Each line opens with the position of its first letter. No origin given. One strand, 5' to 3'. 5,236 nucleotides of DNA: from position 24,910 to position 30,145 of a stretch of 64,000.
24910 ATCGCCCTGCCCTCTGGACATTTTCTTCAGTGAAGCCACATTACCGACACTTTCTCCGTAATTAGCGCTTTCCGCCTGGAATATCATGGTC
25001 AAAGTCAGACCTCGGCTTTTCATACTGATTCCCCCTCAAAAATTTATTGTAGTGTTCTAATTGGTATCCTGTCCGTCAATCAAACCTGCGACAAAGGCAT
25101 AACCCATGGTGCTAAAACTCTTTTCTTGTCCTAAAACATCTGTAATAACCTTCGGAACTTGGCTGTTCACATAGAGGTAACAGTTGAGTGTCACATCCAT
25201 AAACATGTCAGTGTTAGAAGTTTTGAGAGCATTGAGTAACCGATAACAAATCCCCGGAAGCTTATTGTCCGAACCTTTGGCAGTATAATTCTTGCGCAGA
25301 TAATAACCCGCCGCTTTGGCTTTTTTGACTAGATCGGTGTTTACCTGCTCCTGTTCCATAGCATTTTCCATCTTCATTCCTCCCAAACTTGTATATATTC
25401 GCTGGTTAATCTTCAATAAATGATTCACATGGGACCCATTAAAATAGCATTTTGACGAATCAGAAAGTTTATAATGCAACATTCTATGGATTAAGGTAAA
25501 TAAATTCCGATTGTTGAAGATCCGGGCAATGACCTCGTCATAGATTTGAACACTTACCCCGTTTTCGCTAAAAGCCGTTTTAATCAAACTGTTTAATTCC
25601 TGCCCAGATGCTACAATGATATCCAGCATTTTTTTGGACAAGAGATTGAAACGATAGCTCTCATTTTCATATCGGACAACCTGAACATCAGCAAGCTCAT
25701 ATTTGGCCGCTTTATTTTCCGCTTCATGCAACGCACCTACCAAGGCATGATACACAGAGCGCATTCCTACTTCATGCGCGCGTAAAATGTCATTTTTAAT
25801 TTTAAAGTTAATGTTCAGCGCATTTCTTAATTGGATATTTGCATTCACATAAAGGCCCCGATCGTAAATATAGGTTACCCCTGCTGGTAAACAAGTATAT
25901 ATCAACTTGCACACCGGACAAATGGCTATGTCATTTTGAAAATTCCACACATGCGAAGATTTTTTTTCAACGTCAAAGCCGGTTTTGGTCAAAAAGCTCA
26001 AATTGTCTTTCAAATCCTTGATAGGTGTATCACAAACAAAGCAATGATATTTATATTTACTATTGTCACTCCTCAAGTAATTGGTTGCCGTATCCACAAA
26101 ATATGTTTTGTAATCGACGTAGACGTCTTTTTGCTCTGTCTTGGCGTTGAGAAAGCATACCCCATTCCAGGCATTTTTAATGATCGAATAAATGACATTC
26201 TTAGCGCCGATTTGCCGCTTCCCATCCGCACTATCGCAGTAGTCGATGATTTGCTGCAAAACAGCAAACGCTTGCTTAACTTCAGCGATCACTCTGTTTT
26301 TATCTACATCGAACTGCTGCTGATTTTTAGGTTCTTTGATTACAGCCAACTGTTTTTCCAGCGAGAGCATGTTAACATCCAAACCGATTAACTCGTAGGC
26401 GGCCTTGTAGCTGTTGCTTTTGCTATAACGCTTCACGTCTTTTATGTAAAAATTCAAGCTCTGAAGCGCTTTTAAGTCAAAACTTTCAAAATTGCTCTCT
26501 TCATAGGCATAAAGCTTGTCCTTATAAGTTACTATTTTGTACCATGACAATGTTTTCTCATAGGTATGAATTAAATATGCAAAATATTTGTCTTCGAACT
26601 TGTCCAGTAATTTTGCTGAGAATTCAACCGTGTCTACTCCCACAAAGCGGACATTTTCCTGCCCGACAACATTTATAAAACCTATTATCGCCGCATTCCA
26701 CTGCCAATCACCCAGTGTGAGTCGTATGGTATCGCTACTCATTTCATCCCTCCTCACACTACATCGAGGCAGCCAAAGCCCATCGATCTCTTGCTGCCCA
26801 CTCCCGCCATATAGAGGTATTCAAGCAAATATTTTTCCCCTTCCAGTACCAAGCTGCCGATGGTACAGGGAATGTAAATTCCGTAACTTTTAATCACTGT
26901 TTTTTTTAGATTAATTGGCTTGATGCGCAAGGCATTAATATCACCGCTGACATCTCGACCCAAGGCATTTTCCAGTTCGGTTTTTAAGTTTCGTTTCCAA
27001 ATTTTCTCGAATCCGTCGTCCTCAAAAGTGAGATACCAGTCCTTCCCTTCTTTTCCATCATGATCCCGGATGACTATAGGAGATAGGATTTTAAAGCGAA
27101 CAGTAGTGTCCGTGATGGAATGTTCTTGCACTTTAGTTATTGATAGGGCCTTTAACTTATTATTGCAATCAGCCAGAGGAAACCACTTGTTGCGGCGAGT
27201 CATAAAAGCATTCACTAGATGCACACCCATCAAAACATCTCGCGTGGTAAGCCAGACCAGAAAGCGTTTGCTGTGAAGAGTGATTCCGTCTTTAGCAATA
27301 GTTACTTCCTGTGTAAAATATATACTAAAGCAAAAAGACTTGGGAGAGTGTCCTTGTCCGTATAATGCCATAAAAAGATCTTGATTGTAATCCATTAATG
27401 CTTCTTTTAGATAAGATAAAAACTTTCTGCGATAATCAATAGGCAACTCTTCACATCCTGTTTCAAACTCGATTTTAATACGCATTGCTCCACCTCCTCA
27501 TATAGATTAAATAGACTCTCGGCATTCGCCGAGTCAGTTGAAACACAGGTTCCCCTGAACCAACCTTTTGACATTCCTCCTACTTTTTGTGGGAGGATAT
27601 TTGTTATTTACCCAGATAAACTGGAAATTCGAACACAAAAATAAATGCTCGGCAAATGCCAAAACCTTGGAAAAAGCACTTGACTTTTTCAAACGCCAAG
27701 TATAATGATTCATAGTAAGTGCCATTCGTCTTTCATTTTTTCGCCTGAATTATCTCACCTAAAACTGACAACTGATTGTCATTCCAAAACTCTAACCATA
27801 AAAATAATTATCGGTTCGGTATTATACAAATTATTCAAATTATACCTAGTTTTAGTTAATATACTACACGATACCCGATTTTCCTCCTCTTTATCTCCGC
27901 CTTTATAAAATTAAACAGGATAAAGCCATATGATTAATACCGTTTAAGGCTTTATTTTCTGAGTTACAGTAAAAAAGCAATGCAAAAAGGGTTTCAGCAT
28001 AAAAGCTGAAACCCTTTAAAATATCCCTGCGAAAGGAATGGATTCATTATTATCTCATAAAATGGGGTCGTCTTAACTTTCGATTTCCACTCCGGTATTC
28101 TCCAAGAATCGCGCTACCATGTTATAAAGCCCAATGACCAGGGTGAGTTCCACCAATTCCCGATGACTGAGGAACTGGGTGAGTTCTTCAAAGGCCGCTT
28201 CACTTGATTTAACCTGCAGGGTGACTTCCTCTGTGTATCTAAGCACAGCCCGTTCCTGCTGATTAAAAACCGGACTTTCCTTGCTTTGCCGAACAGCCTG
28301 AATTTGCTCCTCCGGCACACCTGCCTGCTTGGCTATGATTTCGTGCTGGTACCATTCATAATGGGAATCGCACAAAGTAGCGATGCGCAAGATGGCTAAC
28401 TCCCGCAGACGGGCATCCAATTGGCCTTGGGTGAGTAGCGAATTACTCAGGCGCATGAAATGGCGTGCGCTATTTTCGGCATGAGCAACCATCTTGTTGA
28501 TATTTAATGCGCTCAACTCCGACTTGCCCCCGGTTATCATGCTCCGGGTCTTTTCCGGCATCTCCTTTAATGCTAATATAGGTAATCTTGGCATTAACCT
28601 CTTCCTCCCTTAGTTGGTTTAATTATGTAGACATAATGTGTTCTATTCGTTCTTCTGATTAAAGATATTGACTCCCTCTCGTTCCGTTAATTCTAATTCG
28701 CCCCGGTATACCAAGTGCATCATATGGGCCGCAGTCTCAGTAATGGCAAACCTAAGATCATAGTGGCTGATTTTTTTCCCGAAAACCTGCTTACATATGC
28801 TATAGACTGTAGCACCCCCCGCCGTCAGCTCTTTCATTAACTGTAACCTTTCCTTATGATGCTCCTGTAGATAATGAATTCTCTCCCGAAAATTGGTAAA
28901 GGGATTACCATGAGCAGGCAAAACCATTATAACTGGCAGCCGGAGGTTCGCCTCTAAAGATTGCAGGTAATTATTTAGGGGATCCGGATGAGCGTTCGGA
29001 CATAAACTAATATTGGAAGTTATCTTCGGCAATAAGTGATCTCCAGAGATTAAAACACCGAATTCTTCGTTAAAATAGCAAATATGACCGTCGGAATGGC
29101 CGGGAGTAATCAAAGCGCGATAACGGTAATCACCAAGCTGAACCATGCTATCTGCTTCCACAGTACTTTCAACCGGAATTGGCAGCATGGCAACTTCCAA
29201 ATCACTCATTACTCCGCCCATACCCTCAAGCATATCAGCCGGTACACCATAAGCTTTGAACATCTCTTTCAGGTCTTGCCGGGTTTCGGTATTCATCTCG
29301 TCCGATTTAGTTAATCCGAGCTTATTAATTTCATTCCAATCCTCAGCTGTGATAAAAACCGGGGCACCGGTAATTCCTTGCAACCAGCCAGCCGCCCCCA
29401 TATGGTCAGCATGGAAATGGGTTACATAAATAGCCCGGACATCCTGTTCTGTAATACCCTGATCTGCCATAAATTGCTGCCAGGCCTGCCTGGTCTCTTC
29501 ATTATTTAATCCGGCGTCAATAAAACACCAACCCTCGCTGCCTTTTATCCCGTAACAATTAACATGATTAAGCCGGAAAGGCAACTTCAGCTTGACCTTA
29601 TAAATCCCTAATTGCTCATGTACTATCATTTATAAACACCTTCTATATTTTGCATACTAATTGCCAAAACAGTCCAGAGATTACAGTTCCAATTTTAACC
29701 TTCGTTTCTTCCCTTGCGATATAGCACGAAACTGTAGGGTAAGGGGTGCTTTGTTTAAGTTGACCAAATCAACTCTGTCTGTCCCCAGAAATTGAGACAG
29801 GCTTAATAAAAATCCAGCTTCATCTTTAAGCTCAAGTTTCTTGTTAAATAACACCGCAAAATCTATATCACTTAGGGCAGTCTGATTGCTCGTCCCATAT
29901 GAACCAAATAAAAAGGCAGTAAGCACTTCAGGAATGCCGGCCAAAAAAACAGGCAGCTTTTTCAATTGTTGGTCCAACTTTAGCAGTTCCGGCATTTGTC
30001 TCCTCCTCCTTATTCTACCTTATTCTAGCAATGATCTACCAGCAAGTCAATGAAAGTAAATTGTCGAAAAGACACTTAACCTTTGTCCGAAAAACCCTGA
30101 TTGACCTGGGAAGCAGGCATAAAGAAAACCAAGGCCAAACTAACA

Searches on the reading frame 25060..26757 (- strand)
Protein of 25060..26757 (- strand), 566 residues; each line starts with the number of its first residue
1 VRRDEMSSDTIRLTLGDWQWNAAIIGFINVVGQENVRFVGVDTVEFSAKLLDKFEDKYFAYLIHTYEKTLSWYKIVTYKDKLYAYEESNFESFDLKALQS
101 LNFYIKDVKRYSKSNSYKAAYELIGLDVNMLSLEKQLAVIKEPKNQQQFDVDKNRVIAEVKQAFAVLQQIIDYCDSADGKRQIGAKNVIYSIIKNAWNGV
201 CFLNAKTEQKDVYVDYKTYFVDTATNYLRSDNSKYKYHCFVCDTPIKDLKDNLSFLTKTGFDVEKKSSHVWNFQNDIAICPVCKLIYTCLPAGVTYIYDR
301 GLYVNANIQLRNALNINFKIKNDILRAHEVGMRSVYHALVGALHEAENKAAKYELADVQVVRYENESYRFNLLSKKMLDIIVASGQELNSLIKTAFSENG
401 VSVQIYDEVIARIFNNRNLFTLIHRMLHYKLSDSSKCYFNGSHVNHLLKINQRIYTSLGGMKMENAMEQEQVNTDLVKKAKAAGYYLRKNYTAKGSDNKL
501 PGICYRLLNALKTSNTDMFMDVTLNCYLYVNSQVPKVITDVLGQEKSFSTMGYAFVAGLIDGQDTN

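Call 54: search_protein_families(library=pfam, proteins=[window:25060-26757:-], max_evalue=0.00001)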
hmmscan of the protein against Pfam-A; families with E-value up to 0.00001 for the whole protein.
window:25060-26757:- (566 aa): 1 family
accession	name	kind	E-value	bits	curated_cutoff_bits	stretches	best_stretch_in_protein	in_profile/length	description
PF09706.15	Cas_CXXC_CXXC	-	8.5e-17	61.5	21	1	233-295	2-69/69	CRISPR-associated protein (Cas_CXXC_CXXC)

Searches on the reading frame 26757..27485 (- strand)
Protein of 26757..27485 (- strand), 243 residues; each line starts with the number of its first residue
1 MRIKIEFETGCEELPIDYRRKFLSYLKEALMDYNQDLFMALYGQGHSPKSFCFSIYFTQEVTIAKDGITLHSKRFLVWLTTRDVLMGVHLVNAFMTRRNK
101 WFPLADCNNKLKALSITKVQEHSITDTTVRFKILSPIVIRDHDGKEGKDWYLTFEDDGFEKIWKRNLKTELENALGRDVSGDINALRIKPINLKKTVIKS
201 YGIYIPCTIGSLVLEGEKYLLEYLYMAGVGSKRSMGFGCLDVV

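Call 54: search_protein_families(library=pfam, proteins=[window:26757-27485:-], max_evalue=0.00001)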
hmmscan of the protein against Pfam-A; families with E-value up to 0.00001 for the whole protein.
window:26757-27485:- (243 aa): 1 family
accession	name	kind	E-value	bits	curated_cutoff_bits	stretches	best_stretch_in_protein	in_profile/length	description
PF01881.21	Cas_Cas6_C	-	1.3e-30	107.3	23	1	120-242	2-125/125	CRISPR associated protein Cas6, C-terminal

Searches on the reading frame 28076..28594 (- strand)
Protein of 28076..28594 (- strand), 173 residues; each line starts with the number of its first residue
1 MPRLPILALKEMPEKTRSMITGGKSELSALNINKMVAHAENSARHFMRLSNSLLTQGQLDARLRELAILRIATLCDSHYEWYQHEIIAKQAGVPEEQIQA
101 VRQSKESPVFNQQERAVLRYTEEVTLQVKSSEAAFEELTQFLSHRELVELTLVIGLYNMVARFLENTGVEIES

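Call 54: search_protein_families(library=pfam, proteins=[window:28076-28594:-], max_evalue=0.00001)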
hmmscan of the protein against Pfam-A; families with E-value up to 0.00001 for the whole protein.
window:28076-28594:- (173 aa): 1 family
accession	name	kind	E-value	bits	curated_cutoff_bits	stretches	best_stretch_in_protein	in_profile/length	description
PF02627.25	CMD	-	2.1e-13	50.5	23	1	43-123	4-84/84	Carboxymuconolactone decarboxylase family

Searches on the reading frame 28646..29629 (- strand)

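Call 90: search_protein_families(library=pfam, proteins=[window:28646-29629:-], max_evalue=0.0001)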
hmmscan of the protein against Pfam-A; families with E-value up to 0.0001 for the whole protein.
window:28646-29629:- (328 aa): 2 families
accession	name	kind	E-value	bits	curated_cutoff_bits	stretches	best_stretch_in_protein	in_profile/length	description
PF00753.33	Lactamase_B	-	1.2e-25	91.1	22.7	1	22-240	5-196/196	Metallo-beta-lactamase superfamily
PF21221.3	B_lactamase-like_C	-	3.1e-07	30.5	27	1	270-312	4-46/46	Metallo-beta-lactamase-like, C-terminal domain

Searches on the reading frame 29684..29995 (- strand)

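Call 90: search_protein_families(library=pfam, proteins=[window:29684-29995:-], max_evalue=0.0001)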
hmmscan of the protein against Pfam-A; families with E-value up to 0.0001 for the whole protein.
window:29684-29995:- (104 aa): 2 families
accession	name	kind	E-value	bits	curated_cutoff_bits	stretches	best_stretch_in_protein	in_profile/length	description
PF18765.7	Polbeta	-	1.6e-17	63.8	26.9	1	16-96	5-85/93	Polymerase beta, Nucleotidyltransferase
PF01909.29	NTP_transf_2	-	1.4e-08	35.5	21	1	24-88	14-80/93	Nucleotidyltransferase domain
